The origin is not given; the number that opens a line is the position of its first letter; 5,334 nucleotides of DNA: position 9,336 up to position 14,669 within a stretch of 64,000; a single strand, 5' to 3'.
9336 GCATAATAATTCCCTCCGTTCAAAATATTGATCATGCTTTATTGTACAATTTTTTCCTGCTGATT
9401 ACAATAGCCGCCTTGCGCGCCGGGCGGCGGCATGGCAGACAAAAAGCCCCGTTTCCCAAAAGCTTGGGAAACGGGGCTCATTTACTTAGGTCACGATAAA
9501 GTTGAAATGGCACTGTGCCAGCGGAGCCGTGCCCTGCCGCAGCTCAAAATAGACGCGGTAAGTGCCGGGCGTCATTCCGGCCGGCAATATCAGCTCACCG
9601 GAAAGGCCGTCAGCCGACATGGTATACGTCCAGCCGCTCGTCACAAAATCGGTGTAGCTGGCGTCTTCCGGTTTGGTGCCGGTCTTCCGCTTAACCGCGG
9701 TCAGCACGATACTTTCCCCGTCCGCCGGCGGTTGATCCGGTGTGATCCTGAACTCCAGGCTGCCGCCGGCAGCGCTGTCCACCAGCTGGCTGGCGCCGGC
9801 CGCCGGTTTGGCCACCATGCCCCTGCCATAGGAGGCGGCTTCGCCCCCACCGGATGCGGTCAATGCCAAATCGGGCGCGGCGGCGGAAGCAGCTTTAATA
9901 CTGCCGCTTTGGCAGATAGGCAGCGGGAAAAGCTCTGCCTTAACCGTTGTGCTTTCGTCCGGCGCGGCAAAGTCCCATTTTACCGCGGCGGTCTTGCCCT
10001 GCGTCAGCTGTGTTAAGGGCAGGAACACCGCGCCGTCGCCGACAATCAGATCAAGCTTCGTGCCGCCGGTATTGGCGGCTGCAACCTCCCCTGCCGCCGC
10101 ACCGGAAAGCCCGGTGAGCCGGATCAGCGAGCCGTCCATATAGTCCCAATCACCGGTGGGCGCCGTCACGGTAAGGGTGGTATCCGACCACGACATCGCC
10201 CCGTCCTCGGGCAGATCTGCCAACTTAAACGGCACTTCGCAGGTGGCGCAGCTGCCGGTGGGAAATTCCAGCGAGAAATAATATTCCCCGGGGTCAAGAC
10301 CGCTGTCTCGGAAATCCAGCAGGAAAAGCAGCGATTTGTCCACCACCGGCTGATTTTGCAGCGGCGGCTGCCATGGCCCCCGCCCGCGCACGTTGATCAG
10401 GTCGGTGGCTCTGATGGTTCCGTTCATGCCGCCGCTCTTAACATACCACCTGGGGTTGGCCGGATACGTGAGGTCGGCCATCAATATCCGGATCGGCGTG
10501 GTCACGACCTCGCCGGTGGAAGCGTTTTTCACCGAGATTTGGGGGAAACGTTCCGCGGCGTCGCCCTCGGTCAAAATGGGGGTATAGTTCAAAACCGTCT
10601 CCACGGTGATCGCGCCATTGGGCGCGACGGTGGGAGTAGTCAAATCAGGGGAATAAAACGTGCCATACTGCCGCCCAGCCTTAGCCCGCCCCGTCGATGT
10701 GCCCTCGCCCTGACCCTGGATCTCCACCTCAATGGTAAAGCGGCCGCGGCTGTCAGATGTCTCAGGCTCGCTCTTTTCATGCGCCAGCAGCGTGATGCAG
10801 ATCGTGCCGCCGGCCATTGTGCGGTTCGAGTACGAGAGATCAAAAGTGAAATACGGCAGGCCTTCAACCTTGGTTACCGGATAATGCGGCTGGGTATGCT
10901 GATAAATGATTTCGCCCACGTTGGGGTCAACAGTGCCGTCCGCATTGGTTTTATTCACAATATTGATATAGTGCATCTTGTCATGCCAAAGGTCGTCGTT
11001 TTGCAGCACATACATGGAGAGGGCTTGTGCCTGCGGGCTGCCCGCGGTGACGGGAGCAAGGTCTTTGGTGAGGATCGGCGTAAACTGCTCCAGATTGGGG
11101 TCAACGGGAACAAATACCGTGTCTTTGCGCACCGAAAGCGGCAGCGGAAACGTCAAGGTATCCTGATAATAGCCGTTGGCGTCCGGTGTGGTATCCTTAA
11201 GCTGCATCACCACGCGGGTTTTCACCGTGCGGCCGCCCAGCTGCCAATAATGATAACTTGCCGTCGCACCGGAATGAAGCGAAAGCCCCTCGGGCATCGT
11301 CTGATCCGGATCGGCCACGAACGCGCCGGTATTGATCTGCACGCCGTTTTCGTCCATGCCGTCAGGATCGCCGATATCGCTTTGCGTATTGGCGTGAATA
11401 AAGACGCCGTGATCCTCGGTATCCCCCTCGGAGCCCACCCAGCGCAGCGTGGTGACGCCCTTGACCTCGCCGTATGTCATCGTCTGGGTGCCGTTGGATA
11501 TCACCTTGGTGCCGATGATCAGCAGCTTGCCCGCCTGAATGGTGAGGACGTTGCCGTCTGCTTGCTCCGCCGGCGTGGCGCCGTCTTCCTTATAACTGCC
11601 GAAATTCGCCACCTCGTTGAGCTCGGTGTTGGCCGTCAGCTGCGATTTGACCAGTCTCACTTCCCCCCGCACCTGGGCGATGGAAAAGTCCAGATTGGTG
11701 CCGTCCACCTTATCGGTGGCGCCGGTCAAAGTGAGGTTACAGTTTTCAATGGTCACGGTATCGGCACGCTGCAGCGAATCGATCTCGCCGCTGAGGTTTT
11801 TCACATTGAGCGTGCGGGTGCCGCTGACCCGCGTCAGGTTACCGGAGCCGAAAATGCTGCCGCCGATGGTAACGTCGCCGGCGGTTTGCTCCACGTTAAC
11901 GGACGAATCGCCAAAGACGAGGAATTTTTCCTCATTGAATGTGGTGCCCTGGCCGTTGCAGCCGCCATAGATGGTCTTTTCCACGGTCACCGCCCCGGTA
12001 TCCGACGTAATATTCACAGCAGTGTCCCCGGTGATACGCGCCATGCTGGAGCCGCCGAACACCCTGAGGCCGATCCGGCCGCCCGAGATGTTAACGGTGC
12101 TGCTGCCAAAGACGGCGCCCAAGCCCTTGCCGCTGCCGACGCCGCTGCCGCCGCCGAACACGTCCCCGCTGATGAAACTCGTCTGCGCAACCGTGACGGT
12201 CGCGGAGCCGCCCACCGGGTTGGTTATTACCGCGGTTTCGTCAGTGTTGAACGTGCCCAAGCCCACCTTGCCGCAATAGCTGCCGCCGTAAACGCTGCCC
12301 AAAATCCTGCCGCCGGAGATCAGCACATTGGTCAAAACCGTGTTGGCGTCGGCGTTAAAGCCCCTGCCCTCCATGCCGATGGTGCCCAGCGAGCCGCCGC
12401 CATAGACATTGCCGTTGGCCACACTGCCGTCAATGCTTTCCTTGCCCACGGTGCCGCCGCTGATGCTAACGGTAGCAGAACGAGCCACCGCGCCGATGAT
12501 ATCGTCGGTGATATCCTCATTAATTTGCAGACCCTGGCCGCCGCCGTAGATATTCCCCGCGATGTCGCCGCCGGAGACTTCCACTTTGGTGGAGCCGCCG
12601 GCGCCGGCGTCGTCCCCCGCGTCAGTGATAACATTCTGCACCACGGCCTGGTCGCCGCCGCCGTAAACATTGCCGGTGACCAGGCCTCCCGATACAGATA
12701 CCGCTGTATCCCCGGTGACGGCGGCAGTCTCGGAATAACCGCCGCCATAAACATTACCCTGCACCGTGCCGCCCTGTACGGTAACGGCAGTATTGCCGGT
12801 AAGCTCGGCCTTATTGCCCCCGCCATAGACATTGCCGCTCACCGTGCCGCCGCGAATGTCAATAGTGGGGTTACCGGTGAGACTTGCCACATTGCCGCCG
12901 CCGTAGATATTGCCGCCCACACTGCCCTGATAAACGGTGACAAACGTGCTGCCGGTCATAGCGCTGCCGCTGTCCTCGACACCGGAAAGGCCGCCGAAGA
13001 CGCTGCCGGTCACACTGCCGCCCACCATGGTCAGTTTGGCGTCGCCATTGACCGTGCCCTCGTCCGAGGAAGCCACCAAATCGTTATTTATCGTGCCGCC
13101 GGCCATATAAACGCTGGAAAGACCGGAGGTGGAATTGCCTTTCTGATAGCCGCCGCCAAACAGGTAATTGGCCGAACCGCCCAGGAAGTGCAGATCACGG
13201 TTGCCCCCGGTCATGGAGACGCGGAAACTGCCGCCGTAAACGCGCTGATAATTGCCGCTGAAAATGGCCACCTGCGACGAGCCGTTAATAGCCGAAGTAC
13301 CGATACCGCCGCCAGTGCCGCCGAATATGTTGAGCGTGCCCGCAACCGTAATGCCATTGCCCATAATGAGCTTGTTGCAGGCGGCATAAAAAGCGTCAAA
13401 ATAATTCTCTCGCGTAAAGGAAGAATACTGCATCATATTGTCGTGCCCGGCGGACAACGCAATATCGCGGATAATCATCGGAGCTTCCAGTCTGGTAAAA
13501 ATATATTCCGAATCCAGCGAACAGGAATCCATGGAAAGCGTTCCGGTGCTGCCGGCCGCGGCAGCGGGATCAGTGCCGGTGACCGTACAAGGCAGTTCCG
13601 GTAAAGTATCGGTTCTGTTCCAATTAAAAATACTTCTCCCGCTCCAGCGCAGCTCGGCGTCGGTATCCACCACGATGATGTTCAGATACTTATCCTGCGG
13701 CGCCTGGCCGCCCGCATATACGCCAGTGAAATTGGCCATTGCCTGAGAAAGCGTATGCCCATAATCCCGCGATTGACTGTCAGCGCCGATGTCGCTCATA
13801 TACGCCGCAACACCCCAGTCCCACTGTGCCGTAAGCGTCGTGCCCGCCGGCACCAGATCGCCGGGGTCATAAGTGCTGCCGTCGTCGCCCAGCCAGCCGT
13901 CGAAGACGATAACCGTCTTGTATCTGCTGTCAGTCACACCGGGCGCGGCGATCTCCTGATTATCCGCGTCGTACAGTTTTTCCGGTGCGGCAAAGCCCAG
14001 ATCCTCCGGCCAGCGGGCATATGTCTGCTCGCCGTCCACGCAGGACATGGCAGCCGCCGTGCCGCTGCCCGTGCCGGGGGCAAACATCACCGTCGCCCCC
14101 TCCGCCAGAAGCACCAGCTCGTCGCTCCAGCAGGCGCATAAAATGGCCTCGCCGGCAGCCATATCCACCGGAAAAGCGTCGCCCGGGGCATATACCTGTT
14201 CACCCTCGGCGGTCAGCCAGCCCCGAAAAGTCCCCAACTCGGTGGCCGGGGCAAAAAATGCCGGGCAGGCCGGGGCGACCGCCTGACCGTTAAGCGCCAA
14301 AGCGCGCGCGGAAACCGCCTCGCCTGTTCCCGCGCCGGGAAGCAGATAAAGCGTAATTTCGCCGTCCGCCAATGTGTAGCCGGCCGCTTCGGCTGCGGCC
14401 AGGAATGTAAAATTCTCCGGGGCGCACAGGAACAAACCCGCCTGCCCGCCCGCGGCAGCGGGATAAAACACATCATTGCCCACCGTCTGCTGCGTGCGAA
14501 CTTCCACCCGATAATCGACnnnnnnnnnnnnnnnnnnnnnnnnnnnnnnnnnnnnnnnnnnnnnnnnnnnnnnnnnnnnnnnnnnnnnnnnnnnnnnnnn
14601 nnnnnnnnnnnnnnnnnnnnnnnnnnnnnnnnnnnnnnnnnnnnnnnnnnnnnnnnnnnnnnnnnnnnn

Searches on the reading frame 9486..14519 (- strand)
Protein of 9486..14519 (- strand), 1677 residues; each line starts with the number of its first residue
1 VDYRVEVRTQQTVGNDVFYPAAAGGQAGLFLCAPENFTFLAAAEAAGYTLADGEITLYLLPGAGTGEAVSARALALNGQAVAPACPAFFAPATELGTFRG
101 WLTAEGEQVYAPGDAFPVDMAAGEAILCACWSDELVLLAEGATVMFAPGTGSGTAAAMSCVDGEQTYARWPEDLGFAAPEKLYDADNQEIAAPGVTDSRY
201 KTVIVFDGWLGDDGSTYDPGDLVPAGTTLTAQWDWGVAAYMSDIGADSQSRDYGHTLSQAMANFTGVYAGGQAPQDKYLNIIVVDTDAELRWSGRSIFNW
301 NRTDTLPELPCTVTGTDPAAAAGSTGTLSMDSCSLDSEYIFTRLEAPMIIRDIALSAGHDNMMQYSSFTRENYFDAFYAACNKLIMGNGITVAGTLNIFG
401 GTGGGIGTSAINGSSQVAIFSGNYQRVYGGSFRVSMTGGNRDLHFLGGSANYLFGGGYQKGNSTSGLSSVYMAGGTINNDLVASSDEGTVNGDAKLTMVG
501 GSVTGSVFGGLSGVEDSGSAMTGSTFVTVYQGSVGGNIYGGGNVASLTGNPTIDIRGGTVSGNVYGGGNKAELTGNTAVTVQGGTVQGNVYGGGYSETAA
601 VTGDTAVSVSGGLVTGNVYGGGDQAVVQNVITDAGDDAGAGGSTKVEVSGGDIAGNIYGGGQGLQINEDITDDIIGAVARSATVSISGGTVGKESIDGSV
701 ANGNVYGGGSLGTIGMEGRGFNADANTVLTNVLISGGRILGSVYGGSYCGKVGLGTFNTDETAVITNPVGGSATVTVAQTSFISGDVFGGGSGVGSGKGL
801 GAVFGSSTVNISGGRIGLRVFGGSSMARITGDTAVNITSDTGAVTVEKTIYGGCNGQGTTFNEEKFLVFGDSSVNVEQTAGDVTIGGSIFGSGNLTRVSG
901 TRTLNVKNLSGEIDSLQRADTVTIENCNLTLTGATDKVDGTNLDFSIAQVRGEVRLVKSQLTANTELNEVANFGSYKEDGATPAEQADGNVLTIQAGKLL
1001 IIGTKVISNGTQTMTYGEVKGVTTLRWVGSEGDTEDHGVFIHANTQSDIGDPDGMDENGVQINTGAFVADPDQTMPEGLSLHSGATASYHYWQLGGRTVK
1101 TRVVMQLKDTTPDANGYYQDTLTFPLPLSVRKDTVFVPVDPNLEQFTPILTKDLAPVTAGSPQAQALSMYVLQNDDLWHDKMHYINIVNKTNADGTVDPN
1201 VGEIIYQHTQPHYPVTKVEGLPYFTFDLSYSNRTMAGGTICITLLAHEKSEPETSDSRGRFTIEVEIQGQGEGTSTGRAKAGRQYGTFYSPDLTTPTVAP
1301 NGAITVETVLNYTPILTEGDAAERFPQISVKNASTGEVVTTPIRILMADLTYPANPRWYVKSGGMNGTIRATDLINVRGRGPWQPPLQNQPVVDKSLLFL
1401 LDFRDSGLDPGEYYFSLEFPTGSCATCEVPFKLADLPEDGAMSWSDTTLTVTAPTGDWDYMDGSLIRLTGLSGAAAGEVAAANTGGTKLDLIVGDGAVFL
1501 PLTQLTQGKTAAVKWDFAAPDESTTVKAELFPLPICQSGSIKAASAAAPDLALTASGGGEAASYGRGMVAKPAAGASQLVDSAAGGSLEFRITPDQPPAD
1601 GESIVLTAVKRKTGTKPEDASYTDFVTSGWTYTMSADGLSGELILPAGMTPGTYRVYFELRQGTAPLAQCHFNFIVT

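Call 14: find_related_loci(query=window:9486-14519:-, collection=genome_contigs, flank=10000)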
Query window:9486-14519:- (1677 aa) in genome_contigs; peptide patterns used: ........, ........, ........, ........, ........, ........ (x = any residue, [..] = any of these).
45 stretches matched a pattern, but none encodes a relative of the query by tblastn (E <= 1e-3).

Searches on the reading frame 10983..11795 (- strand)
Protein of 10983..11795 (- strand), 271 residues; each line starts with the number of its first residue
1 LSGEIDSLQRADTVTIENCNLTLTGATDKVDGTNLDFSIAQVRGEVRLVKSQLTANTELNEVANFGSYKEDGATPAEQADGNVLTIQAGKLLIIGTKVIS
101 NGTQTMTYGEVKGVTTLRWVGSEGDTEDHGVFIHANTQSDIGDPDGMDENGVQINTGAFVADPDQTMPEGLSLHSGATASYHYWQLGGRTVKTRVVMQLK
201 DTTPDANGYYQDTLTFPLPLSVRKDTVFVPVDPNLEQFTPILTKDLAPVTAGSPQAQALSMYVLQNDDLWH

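Call 30: search_protein_families(library=pfam, proteins=[window:10983-11795:-], max_evalue=5)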
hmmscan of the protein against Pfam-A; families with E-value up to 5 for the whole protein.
window:10983-11795:- (271 aa): 1 family
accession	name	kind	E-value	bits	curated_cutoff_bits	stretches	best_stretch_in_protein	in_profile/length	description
PF20606.3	DUF6799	-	0.026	14.7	26.8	1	80-112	8-42/63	Domain of unknown function (DUF6799)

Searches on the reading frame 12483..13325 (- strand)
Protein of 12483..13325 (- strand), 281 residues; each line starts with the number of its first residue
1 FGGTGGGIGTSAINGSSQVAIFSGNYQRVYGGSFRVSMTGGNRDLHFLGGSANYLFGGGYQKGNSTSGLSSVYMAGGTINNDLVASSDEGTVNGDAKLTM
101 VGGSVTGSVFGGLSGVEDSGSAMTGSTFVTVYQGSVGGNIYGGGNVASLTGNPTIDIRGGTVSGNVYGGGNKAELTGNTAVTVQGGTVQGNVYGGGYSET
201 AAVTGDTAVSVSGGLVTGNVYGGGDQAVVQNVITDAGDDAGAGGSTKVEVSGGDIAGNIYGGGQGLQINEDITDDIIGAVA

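Call 30: search_protein_families(library=pfam, proteins=[window:12483-13325:-], max_evalue=5)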
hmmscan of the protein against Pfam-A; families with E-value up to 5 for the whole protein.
window:12483-13325:- (281 aa): 1 family
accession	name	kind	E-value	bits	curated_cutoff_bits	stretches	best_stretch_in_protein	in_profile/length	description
PF01386.24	Ribosomal_L25p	-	2.9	8.9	23.6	0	159-192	19-47/82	Ribosomal L25p family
